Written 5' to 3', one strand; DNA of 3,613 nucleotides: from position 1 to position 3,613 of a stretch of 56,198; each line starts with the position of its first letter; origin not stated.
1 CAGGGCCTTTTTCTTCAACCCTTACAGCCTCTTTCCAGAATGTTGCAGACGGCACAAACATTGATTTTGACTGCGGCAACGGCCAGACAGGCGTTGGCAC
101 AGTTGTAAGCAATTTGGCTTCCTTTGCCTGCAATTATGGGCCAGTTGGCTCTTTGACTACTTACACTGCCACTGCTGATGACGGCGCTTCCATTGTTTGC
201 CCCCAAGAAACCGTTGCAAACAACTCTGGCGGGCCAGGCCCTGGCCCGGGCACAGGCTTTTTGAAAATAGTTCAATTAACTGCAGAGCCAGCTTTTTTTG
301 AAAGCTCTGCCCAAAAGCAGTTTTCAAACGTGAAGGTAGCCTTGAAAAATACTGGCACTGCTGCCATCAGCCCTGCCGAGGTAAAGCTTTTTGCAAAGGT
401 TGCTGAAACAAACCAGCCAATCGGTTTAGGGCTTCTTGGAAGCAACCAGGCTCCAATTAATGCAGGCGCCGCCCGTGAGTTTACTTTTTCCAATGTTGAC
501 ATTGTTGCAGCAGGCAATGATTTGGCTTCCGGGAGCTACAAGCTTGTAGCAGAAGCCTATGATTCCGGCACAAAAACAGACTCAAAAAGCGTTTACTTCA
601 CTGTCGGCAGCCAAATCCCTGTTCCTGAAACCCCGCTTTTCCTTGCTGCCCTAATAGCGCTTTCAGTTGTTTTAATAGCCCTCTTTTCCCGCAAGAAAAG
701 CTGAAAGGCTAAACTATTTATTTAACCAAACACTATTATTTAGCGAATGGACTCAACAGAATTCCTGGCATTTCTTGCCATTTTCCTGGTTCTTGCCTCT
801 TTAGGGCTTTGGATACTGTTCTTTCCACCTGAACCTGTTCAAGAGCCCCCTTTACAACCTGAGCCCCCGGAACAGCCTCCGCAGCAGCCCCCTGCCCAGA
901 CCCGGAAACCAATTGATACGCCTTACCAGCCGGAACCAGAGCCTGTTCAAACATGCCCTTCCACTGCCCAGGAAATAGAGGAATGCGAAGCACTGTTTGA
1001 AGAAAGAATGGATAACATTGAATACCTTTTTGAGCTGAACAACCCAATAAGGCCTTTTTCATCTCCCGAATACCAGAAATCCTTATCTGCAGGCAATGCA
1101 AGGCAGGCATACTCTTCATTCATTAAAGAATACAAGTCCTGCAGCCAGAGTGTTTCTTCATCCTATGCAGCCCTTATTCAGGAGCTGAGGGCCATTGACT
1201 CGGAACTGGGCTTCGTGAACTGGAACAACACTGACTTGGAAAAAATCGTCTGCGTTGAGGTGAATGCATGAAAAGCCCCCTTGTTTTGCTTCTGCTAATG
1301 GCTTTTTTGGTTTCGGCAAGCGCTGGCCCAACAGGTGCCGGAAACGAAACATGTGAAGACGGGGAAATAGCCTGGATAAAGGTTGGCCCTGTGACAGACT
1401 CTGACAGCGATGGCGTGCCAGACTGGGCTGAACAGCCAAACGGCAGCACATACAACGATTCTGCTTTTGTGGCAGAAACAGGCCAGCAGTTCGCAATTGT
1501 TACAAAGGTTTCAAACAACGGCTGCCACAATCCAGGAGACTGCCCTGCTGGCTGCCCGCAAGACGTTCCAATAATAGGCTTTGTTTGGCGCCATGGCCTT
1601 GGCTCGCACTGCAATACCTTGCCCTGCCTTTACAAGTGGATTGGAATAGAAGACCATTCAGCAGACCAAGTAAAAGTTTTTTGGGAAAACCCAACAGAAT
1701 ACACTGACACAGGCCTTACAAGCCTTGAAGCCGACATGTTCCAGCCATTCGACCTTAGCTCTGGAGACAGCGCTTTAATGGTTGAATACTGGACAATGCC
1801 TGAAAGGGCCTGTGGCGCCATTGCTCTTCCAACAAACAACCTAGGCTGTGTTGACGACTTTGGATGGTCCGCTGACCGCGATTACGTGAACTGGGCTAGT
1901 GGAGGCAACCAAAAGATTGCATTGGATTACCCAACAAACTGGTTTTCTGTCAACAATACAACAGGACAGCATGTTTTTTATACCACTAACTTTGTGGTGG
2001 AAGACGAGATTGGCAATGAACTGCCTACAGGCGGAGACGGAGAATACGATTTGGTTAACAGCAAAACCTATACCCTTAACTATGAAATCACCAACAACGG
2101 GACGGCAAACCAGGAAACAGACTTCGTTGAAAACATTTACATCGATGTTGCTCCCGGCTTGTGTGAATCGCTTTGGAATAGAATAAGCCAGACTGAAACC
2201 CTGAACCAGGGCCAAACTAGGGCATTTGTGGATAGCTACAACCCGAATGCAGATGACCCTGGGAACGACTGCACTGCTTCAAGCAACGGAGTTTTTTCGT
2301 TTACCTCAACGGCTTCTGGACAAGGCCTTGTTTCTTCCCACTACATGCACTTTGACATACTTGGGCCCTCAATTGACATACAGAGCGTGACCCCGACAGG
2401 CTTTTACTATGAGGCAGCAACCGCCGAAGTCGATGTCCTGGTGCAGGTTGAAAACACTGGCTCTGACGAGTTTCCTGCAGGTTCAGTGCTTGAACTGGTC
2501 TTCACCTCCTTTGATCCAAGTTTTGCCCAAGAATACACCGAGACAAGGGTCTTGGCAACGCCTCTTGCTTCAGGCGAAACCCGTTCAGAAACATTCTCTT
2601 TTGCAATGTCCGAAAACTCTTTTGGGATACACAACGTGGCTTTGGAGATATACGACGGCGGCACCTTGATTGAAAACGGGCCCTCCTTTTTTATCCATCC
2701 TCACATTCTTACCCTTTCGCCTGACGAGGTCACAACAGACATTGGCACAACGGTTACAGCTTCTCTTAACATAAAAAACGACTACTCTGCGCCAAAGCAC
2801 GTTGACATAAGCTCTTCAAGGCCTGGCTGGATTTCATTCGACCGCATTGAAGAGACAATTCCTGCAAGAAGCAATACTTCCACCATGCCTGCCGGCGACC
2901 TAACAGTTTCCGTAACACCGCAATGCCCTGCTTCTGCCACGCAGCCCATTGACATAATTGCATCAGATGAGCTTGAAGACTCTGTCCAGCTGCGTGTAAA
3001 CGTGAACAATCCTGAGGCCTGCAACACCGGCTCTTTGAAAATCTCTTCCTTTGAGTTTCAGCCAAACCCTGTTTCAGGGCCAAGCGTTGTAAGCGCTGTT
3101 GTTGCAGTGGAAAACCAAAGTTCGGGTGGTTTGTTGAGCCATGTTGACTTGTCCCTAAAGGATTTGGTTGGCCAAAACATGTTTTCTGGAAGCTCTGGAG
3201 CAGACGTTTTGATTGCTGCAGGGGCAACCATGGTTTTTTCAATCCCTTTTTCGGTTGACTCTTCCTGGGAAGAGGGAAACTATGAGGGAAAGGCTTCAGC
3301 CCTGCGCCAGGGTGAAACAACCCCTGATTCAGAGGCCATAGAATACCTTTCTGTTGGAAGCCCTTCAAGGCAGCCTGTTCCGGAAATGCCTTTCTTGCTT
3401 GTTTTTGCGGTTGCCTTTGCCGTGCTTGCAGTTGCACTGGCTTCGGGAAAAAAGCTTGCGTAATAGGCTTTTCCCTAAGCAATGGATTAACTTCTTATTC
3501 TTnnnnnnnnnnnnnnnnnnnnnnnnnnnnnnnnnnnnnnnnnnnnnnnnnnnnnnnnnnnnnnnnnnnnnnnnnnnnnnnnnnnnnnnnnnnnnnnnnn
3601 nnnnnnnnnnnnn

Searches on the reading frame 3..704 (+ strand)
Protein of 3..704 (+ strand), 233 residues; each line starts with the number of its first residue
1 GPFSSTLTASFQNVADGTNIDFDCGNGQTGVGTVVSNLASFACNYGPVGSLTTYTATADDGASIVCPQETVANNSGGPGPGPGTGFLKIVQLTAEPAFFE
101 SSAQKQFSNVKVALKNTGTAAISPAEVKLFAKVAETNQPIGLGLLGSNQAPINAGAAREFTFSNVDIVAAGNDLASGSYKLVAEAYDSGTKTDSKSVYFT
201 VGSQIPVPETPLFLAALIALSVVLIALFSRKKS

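Call 17: search_protein_families(library=ncbifam, proteins=[window:114-704:+], max_evalue=10)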
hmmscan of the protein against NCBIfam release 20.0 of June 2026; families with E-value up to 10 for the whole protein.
window:114-704:+ (196 aa): 1 family
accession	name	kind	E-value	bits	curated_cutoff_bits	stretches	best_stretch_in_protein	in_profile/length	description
TIGR03024.1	arch_PEF_CTERM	domain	0.17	12.1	23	1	170-195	1-25/25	PEF-CTERM sorting domain-containing protein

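Call 60: search_protein_families(library=pfam, proteins=[window:3-704:+], max_evalue=0.001)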
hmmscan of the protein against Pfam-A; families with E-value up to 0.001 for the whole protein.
window:3-704:+ (233 aa): 0 families

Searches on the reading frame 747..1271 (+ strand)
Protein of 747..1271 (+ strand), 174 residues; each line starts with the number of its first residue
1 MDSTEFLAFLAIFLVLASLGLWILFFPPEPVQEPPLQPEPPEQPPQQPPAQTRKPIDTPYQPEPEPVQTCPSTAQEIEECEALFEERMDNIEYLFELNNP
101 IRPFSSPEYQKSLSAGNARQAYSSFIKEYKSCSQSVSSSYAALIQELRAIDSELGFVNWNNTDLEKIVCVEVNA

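Call 17: search_protein_families(library=ncbifam, proteins=[window:747-1271:+], max_evalue=10)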
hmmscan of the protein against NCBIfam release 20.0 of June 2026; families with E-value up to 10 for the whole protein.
window:747-1271:+ (174 aa): 6 families
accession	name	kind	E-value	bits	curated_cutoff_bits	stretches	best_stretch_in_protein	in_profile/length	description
NF008083.0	PRK10819.1-4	equivalog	0.0062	16.5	448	1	27-71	64-107/239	TonB system transport protein TonB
TIGR03593.1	yidC_nterm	equivalog_domain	0.032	13.8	58.25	1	9-66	5-66/363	membrane protein insertase YidC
NF008081.0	PRK10819.1-2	equivalog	0.05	13.6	377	1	27-77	64-116/240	TonB system transport protein TonB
NF033885.1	conj_TraP_IncI1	equivalog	0.15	11.8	135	1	7-82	14-93/217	conjugal transfer protein TraP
TIGR04526.1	predic_Ig_block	subfamily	0.52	9.1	150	1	32-129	73-170/693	putative immunoglobulin-blocking virulence protein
NF009340.0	PRK12700.1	equivalog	5.3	6.4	414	1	14-62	13-56/230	flagellar basal body L-ring protein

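Call 60: search_protein_families(library=pfam, proteins=[window:747-1271:+], max_evalue=0.001)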
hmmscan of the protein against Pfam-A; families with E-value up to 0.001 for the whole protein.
window:747-1271:+ (174 aa): 0 families

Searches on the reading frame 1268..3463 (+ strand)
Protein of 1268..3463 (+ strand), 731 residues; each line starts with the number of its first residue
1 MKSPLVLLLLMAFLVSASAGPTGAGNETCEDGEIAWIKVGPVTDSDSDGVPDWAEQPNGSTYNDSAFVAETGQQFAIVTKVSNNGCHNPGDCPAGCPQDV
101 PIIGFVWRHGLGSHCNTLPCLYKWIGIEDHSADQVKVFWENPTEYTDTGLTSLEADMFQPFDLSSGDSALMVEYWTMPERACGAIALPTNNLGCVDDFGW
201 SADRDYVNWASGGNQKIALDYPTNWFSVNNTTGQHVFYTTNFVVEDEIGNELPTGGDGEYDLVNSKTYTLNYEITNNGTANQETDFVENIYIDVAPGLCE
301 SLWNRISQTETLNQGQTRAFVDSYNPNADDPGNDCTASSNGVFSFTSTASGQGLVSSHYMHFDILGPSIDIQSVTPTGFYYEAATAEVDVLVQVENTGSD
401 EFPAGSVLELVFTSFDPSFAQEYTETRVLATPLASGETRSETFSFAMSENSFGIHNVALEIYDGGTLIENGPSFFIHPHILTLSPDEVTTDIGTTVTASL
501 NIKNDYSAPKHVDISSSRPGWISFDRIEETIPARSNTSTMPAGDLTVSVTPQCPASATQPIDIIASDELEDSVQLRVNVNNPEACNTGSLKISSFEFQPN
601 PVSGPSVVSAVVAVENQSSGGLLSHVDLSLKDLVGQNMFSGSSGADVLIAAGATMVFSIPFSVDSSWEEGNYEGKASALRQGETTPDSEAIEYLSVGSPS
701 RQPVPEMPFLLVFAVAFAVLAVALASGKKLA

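Call 17: search_protein_families(library=ncbifam, proteins=[window:1268-3463:+], max_evalue=10)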
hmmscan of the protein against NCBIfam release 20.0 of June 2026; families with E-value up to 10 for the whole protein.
window:1268-3463:+ (731 aa): 0 families

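Call 26: search_protein_families(library=pfam, proteins=[window:1268-3463:+], max_evalue=0.01)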
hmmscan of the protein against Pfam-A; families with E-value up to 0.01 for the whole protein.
window:1268-3463:+ (731 aa): 1 family
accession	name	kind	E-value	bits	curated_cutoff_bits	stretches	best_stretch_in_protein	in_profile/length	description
PF07705.17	CARDB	-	6.4e-05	23.5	22.7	0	261-293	14-45/101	CARDB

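Call 45: find_homologous_proteins(query=window:1268-3463:+, max_evalue=0.00001)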
Query window:1268-3463:+ (731 aa): 2 proteins with E <= 0.00001 among 8000 candidates.
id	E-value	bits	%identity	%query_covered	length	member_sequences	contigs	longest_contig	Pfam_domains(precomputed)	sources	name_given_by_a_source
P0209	0.0e+0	1673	100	100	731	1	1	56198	-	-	-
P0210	1.6e-238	812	79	64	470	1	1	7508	PF07705.18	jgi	jgi:hypothetical protein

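Call 67: find_encoding_contigs(protein=P0210, flank=8000, max_places=1)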
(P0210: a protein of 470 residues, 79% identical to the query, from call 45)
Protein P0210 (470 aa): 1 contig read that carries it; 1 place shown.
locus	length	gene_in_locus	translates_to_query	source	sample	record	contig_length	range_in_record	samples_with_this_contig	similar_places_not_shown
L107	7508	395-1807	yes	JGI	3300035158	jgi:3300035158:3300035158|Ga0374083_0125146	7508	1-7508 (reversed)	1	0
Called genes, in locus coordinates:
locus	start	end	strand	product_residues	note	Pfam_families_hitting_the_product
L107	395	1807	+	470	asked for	PF07705:CARDB (faint)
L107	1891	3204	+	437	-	-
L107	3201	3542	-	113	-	PF01849:NAC, PF19026:UBA_HYPK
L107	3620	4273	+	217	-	-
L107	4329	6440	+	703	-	PF00270:DEAD, PF04851:ResIII, PF22527:DEXQc_Suv3, PF00271:Helicase_C, PF21280:Helicase_dom4_arc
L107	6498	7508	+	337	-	?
